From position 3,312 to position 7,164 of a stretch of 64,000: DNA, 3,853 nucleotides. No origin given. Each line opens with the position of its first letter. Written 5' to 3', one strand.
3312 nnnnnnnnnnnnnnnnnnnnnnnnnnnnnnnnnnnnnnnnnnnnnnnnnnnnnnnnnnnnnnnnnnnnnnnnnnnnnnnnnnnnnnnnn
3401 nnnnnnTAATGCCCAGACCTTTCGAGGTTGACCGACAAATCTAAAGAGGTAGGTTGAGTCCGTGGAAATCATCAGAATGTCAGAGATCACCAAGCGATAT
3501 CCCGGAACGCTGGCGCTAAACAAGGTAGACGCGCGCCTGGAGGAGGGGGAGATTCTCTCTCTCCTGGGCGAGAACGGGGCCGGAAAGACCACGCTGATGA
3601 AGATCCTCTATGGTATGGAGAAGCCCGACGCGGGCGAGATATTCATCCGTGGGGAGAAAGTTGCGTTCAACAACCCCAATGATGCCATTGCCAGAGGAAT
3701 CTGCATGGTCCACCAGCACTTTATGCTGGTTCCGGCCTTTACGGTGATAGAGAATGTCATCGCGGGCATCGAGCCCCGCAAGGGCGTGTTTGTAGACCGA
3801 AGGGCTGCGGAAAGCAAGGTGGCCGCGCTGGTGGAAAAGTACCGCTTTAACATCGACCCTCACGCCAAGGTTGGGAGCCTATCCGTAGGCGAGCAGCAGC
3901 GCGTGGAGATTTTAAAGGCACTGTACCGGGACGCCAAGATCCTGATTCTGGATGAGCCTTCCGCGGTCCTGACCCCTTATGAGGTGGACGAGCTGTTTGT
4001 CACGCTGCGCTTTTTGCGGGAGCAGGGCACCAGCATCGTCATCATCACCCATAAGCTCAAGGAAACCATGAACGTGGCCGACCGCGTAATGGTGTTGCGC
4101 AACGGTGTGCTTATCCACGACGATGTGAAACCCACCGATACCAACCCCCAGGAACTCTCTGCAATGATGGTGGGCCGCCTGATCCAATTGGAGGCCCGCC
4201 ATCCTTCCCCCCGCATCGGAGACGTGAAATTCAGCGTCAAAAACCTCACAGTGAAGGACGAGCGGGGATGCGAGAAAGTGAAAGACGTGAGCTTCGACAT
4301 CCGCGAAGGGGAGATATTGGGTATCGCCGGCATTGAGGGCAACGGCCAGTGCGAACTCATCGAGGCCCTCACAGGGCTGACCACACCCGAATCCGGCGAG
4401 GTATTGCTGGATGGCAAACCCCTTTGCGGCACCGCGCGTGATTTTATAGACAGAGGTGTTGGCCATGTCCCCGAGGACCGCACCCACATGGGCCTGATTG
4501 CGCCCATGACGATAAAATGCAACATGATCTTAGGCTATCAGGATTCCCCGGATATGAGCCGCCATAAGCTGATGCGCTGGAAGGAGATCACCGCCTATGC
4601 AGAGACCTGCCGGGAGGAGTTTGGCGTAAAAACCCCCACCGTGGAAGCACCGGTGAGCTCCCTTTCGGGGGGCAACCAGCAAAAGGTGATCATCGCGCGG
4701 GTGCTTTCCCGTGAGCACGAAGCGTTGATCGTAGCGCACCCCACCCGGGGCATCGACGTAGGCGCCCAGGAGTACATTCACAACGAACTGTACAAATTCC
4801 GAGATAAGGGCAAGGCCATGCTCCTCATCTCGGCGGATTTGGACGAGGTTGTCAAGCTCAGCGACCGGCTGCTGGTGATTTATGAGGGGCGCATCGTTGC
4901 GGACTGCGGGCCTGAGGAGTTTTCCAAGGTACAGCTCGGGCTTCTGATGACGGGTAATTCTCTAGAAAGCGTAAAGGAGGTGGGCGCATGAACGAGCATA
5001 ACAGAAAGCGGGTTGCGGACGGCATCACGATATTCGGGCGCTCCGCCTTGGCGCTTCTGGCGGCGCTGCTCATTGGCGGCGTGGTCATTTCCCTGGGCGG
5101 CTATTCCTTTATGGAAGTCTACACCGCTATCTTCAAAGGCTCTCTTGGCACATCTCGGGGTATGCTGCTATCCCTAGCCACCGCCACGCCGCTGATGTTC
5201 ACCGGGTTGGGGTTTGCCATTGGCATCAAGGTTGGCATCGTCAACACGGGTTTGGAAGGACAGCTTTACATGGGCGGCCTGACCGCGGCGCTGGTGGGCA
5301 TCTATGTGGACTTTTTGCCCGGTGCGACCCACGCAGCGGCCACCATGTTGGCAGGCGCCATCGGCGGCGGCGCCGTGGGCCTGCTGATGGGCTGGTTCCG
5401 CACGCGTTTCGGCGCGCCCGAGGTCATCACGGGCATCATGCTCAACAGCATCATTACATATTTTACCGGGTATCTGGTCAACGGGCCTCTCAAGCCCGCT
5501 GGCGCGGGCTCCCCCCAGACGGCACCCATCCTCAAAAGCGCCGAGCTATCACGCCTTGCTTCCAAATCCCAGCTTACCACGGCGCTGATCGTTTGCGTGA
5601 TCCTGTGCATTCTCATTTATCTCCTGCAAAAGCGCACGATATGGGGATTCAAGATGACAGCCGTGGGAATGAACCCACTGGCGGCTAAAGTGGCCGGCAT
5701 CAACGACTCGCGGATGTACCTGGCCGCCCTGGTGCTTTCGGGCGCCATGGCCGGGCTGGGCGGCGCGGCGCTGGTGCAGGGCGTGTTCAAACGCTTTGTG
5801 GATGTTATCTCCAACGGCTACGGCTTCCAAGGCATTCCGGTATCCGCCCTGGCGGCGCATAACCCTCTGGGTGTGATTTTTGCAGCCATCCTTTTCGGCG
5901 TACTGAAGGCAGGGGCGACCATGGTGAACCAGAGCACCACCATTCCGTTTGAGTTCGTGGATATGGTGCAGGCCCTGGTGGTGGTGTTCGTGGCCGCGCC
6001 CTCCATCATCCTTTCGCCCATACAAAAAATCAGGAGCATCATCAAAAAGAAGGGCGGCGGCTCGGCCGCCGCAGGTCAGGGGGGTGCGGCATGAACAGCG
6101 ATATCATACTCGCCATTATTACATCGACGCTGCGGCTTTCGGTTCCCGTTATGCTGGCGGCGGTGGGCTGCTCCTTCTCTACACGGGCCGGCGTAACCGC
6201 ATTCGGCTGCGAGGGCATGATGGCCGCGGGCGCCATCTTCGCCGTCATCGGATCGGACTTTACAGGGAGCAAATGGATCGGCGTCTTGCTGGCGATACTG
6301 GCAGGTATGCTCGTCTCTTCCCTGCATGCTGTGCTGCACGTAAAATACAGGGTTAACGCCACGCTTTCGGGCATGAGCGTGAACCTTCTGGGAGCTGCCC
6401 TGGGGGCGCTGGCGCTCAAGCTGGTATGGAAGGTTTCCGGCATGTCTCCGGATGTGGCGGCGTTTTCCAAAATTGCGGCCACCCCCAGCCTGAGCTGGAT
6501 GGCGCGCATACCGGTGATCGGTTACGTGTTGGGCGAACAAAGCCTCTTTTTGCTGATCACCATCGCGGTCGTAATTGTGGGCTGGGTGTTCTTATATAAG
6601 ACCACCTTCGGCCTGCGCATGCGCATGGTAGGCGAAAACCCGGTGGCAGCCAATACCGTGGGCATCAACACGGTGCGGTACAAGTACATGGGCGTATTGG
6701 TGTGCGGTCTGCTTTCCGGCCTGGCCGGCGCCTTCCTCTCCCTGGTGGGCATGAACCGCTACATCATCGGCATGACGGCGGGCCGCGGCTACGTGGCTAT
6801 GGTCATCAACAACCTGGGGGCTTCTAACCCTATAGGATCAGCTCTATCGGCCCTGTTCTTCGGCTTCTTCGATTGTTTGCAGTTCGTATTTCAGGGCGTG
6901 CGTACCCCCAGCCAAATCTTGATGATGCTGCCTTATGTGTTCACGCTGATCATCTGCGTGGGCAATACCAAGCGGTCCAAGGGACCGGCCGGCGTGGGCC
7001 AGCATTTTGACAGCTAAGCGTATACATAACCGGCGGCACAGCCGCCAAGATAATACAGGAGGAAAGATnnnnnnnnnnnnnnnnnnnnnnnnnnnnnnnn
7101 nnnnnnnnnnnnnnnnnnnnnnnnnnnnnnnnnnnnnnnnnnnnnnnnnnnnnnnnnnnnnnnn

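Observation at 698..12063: LacI-gated nucleoside-type import operon fused to an unassigned sugar-phosphate module and four nucleoside hydrolases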

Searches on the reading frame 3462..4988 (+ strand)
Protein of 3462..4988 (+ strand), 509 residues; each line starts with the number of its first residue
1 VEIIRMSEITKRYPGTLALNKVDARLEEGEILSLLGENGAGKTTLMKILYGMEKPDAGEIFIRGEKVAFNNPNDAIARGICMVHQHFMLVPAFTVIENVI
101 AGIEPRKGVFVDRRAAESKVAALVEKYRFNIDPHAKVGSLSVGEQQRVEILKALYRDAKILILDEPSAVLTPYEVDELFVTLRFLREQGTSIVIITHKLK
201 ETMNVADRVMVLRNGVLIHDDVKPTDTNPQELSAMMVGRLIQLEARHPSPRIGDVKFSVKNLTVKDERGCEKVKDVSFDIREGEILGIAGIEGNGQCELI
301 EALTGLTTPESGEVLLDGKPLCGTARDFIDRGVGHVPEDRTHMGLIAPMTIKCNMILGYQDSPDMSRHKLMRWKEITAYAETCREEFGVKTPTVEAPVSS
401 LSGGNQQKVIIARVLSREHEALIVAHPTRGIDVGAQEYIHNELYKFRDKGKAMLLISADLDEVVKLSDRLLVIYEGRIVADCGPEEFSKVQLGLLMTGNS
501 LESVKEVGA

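Call 6: search_protein_families(library=pfam, proteins=[window:3462-4988:+], max_evalue=0.001)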
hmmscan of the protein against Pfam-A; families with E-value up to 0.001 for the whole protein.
window:3462-4988:+ (509 aa): 3 families
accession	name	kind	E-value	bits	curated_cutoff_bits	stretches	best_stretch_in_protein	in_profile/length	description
PF00005.33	ABC_tran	-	1.5e-53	181.5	25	2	19-167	1-136/137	ABC transporter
PF13304.12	AAA_21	-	3.3e-06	27.8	27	0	33-52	3-22/304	AAA domain, putative AbiEii toxin, Type IV TA system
PF25201.1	nSTAND6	-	0.00039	20.9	27.7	0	18-50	7-39/148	Novel STAND NTPase 6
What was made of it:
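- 3462..4991 (+): Two-domain ABC ATPase (GTG start). ABC_tran x2 (call 6).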

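Call 7: search_protein_families(library=ncbifam, proteins=[window:3462-4988:+], max_evalue=0.001)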
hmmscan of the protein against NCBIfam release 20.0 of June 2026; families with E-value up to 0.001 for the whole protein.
window:3462-4988:+ (509 aa): 190 families (the best 25 are shown)
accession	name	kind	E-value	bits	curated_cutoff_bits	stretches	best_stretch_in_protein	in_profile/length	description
NF047930.1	ABC_ATP_B6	equivalog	4.5e-132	441.2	670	1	2-498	1-510/510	putative B6 ABC transporter ATP-binding protein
NF008442.0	PRK11288.1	equivalog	6.8e-121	404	689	1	3-490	7-489/504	L-arabinose ABC transporter ATP-binding protein AraG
NF010069.0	PRK13549.1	equivalog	3e-120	402.1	699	1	3-488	5-493/513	xylose ABC transporter ATP-binding protein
NF040905.2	GguA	equivalog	5.4e-115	384.6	810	1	3-490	1-494/500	multiple monosaccharide ABC transporter ATP-binding protein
NF008030.0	PRK10762.1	equivalog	2.8e-113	379.3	745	1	3-487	4-482/501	ribose ABC transporter ATP-binding protein RbsA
NF041861.1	YtfR_transport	equivalog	1.3e-112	376.7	850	1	4-488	2-482/492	galactofuranose ABC transporter, ATP-binding protein YtfR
NF008215.0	PRK10982.1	equivalog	1.7e-111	373.3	828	1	3-479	13-485/506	galactose/methyl galactoside ABC transporter ATP-binding protein MglA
NF007253.0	PRK09700.1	equivalog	2.7e-105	352.8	772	1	3-479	5-488/510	D-allose ABC transporter ATP-binding protein AlsA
NF011967.0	PRK15439.1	equivalog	2.7e-105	352.7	586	1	3-480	11-483/510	autoinducer 2 ABC transporter ATP-binding protein LsrA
TIGR02633.1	xylG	equivalog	1.5e-104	350.2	723.65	1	4-486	2-489/500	D-xylose ABC transporter ATP-binding protein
TIGR03410.1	urea_trans_UrtE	equivalog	2.7e-61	207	285.8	2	5-223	2-216/230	urea ABC transporter ATP-binding subunit UrtE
TIGR01188.1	drrA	subfamily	4.3e-61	206.8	312.45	2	11-222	1-207/302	daunorubicin resistance ABC transporter, ATP-binding protein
TIGR02315.1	ABC_phnC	equivalog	1.6e-60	204.6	266.1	2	3-222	1-229/243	phosphonate ABC transporter ATP-binding protein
TIGR04406.1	LPS_export_lptB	equivalog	1.2e-59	201.5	240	2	4-221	2-217/239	LPS export ABC transporter ATP-binding protein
NF040840.2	tungstate_WtpC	equivalog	2.1e-59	201.6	440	2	4-218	2-210/347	tungstate ABC transporter ATP-binding protein WtpC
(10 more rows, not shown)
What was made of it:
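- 3462..4991 (+): The best NCBIfam hit is the 'putative B6 ABC transporter ATP-binding protein', 441 bits, below its cut-off (call 7).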

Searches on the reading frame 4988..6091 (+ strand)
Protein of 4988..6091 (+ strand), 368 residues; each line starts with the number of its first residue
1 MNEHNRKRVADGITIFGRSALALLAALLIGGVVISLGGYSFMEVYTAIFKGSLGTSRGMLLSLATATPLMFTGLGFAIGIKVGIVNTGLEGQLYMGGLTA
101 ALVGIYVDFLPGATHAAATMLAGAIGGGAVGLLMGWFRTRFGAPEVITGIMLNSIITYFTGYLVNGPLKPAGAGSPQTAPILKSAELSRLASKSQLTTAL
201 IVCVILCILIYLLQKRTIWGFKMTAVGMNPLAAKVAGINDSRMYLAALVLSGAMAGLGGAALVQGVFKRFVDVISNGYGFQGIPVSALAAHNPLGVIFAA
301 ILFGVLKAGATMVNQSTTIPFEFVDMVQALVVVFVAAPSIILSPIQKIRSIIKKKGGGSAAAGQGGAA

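Call 6: search_protein_families(library=pfam, proteins=[window:4988-6091:+], max_evalue=0.001)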
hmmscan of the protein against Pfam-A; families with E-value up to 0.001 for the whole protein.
window:4988-6091:+ (368 aa): 1 family
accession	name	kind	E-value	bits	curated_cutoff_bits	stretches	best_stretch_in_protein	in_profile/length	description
PF02653.21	BPD_transp_2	-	1e-36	126.9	26.8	1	60-335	3-268/269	Branched-chain amino acid transport system / permease component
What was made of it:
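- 4988..6094 (+): ABC permease (BPD_transp_2). Call 6.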

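Call 7: search_protein_families(library=ncbifam, proteins=[window:4988-6091:+], max_evalue=0.001)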
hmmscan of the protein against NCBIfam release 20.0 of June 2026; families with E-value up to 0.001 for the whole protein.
window:4988-6091:+ (368 aa): 5 families
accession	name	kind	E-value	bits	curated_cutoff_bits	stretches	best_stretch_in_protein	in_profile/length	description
NF047929.1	ABC_B6_perm_2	equivalog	1.5e-39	136.1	400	1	19-337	6-324/337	putative B6 ABC transporter permease subunit 2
NF047928.1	ABC_B6_perm_1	equivalog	9.5e-22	77.5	465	1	62-335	17-288/311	putative B6 ABC transporter permease subunit 1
TIGR03409.1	urea_trans_UrtB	equivalog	3.5e-06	26.9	250.3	1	197-307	145-254/291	urea ABC transporter permease subunit UrtB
NF040906.3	GguB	equivalog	2.7e-05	23.6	450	1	189-263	217-291/375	multiple monosaccharide ABC transporter permease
NF008441.0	PRK11285.1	equivalog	0.00074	18.7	378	1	101-264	91-246/333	L-arabinose ABC transporter permease AraH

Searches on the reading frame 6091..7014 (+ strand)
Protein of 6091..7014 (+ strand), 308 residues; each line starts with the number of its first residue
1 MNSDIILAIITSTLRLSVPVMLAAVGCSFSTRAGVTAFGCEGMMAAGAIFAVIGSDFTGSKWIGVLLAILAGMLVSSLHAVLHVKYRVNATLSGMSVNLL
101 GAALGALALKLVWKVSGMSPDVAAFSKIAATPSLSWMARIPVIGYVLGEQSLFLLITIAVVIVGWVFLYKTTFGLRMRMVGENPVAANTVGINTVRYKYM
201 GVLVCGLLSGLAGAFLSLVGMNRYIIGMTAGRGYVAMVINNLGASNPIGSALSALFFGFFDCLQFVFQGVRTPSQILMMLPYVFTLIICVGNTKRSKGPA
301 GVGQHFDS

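Call 6: search_protein_families(library=pfam, proteins=[window:6091-7014:+], max_evalue=0.001)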
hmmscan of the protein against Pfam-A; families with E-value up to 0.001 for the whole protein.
window:6091-7014:+ (308 aa): 1 family
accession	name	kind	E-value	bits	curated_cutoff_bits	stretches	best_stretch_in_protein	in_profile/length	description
PF02653.21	BPD_transp_2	-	8.6e-31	107.5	26.8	1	10-283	2-263/269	Branched-chain amino acid transport system / permease component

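Call 7: search_protein_families(library=ncbifam, proteins=[window:6091-7014:+], max_evalue=0.001)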
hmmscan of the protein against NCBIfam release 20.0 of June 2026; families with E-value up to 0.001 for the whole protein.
window:6091-7014:+ (308 aa): 5 families
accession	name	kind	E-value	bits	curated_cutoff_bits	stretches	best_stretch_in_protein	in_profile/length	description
NF047928.1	ABC_B6_perm_1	equivalog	7.2e-40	137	465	1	5-306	9-306/311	putative B6 ABC transporter permease subunit 1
NF047929.1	ABC_B6_perm_2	equivalog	4.7e-12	45.7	400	1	11-222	47-254/337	putative B6 ABC transporter permease subunit 2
TIGR03409.1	urea_trans_UrtB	equivalog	3e-07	30.4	250.3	1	13-270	7-264/291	urea ABC transporter permease subunit UrtB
NF008441.0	PRK11285.1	equivalog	9.8e-06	24.9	378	1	154-217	182-245/333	L-arabinose ABC transporter permease AraH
NF040906.3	GguB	equivalog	0.00022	20.6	450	1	153-215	226-289/375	multiple monosaccharide ABC transporter permease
